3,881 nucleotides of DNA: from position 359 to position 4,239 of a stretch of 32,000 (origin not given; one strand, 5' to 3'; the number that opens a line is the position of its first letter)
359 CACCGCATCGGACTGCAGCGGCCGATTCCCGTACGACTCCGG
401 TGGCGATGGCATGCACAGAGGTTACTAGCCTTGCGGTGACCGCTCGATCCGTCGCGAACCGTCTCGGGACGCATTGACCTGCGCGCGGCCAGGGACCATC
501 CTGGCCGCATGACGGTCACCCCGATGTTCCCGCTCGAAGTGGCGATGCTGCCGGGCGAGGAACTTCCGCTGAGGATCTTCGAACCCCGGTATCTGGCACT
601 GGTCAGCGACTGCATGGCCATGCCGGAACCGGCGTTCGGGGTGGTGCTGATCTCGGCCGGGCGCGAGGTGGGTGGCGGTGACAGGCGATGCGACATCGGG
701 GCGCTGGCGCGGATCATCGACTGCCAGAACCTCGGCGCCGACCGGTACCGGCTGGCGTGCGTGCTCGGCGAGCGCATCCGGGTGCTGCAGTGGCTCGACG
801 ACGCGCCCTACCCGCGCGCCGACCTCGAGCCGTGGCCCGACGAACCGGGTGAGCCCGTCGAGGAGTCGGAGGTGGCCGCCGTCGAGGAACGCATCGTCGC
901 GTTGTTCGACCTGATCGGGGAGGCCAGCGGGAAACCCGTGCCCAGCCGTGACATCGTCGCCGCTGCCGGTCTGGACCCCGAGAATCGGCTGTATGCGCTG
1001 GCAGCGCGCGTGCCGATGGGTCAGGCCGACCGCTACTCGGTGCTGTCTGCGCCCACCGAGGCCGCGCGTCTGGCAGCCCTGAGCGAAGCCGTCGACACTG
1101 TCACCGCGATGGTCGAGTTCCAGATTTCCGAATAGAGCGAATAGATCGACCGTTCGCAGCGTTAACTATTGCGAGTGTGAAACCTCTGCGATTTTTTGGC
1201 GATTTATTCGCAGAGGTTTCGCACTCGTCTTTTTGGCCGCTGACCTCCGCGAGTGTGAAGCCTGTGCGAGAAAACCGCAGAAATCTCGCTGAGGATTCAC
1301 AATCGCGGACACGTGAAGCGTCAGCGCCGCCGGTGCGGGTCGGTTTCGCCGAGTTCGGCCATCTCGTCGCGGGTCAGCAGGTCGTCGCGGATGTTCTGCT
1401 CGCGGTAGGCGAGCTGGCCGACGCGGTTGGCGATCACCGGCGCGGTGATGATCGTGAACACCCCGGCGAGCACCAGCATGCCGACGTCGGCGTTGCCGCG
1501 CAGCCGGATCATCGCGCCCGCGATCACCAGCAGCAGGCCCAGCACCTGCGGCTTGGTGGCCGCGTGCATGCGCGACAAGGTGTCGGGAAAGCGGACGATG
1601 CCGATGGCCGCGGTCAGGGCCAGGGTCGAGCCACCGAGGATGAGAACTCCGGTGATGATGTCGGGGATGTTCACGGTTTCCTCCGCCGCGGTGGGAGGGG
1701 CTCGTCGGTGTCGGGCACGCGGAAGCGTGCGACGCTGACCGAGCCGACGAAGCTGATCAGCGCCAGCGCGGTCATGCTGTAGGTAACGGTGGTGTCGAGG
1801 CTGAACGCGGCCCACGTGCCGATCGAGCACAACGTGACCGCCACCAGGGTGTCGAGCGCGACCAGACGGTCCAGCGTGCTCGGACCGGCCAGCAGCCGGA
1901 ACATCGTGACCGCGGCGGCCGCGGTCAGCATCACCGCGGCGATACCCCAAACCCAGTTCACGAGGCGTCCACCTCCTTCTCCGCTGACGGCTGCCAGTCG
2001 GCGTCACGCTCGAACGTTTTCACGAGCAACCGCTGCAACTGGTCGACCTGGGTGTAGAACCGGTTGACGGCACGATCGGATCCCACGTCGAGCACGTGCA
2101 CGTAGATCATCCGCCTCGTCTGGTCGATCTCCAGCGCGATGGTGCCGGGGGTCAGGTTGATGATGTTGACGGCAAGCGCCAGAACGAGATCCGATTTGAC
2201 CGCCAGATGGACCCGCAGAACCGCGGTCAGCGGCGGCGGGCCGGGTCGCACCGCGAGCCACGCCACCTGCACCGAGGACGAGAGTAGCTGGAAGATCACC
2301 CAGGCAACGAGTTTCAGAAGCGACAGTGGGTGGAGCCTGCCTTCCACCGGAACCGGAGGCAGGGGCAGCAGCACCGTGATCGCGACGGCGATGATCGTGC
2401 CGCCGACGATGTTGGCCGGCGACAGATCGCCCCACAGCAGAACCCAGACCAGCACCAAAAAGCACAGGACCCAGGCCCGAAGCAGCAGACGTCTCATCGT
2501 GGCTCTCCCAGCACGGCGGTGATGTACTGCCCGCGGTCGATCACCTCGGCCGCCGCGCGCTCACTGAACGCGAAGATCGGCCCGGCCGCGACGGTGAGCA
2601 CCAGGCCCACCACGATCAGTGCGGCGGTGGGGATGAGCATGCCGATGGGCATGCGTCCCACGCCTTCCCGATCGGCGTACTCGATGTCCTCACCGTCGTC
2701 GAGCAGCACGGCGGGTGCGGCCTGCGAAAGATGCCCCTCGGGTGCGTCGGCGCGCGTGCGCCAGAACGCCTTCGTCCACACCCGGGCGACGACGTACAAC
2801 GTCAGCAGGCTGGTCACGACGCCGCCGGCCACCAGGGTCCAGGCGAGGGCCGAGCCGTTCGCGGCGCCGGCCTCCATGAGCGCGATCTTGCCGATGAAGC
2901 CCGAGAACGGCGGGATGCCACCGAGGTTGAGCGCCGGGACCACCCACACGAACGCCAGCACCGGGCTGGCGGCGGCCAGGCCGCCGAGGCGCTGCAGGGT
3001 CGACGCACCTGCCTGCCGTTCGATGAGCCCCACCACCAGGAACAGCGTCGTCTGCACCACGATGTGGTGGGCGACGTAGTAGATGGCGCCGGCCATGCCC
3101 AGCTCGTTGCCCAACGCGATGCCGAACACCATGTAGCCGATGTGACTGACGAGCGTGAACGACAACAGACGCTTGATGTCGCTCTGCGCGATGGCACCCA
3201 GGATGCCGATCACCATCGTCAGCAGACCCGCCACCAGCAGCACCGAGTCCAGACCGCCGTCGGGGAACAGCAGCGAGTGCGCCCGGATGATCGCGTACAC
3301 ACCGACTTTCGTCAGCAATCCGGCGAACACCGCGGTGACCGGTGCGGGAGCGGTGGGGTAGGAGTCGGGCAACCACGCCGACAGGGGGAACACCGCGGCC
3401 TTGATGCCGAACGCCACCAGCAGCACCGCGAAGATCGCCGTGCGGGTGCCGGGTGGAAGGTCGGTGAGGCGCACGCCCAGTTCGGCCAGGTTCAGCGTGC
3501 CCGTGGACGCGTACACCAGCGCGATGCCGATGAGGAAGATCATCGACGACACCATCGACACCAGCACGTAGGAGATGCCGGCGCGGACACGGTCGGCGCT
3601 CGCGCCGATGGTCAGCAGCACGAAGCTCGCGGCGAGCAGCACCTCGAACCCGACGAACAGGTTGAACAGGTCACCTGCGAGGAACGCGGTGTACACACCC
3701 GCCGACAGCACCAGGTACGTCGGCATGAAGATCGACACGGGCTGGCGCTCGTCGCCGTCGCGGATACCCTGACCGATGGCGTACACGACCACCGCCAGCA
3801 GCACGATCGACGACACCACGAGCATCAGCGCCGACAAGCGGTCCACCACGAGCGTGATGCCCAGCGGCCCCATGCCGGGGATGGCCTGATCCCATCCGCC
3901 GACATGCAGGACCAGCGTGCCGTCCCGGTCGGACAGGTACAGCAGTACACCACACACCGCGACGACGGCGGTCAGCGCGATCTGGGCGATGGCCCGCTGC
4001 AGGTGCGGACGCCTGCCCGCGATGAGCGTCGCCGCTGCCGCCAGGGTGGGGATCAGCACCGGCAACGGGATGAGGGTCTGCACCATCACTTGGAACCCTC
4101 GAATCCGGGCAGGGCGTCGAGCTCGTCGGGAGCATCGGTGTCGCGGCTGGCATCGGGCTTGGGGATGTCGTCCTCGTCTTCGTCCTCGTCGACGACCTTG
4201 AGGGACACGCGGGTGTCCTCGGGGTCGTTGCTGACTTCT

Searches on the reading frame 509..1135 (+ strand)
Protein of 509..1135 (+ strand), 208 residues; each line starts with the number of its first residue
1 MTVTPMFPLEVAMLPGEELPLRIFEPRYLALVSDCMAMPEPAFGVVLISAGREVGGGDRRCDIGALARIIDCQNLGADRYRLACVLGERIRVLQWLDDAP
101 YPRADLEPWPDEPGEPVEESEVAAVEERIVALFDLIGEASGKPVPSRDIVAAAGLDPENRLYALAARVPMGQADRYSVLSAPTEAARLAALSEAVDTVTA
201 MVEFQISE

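Call 9: search_protein_families(library=pfam, proteins=[window:509-1135:+], max_evalue=0.001)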
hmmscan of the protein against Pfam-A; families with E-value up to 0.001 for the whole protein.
window:509-1135:+ (208 aa): 1 family
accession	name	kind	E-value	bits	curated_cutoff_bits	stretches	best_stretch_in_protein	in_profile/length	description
PF02190.22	LON_substr_bdg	-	3.2e-26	92.9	28.7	1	4-194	2-197/200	ATP-dependent protease La (LON) substrate-binding domain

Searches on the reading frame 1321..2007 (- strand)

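Call 91: search_protein_families(library=pfam, proteins=[window:1321-2007:-], max_evalue=0.0001)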
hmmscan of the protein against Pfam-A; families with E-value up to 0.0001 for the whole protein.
window:1321-2007:- (228 aa): 1 family
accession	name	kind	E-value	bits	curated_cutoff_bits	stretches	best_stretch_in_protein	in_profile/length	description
PF03334.19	PhaG_MnhG_YufB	-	6.1e-22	78.1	23.4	1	122-201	1-80/80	Na+/H+ antiporter subunit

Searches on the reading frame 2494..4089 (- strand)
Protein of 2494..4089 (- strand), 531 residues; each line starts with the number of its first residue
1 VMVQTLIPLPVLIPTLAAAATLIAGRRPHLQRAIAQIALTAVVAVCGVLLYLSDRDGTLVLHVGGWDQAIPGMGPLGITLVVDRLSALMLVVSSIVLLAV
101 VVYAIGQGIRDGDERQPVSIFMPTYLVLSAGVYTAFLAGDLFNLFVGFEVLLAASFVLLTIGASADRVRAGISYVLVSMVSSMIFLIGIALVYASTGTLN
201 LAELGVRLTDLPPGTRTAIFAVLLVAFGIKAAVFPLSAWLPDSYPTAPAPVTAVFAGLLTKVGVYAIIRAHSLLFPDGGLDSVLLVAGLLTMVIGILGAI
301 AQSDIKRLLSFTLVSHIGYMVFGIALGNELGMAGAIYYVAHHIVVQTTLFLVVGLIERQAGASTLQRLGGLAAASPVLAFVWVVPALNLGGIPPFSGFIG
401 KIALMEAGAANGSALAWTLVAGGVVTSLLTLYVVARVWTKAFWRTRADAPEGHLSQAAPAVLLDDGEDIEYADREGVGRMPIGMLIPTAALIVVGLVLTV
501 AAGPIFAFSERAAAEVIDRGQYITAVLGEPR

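Call 9: search_protein_families(library=pfam, proteins=[window:2494-4089:-], max_evalue=0.001)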
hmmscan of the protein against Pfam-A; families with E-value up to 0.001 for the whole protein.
window:2494-4089:- (531 aa): 2 families
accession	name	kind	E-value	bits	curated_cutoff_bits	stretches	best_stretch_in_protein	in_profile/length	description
PF00361.26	Proton_antipo_M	-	8e-64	216.1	21.5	1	138-428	1-292/294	NADH:quinone oxidoreductase/Mrp antiporter, TM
PF10125.14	NADHdeh_related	-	8.1e-05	22.6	27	1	133-229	82-172/218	NADH dehydrogenase I, subunit N related protein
